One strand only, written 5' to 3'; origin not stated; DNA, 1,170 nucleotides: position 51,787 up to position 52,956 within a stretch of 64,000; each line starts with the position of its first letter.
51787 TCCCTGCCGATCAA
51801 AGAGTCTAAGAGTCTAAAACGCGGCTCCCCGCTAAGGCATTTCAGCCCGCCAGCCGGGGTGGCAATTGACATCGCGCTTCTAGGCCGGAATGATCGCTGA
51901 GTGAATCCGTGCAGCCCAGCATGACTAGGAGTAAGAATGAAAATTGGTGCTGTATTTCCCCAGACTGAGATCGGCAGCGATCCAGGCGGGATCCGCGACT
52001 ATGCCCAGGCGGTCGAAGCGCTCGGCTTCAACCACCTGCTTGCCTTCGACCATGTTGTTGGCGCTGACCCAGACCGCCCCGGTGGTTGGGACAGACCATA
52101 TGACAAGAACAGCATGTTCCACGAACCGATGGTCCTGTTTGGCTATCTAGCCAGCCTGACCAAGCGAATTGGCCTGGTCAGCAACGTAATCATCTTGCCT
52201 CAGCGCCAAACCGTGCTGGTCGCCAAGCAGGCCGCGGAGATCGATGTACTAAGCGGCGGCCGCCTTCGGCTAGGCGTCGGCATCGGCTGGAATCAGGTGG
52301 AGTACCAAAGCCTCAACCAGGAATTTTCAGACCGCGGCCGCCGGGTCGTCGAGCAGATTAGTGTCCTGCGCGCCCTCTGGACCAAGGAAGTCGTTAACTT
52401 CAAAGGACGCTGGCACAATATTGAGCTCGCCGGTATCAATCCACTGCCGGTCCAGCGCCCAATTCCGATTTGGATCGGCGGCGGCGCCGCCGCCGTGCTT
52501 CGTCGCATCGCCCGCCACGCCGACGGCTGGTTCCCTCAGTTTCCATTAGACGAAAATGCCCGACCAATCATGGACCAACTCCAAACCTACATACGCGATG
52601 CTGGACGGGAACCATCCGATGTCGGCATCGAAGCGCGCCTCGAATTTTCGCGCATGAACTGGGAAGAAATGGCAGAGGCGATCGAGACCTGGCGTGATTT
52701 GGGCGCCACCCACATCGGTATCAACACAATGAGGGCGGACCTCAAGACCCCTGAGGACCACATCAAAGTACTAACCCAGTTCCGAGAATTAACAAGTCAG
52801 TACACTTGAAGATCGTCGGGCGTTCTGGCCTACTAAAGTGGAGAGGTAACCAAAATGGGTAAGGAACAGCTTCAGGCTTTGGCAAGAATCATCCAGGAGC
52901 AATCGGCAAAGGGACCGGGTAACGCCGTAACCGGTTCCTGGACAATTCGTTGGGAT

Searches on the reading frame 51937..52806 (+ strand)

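Call 56: search_protein_families(library=pfam, proteins=[window:51937-52806:+], max_evalue=0.0001)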
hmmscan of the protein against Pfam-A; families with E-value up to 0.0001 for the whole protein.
window:51937-52806:+ (290 aa): 1 family
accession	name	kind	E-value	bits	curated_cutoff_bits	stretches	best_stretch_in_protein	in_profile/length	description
PF00296.26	Bac_luciferase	-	4.5e-47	161.4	27.9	1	14-236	19-227/314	Luciferase-like monooxygenase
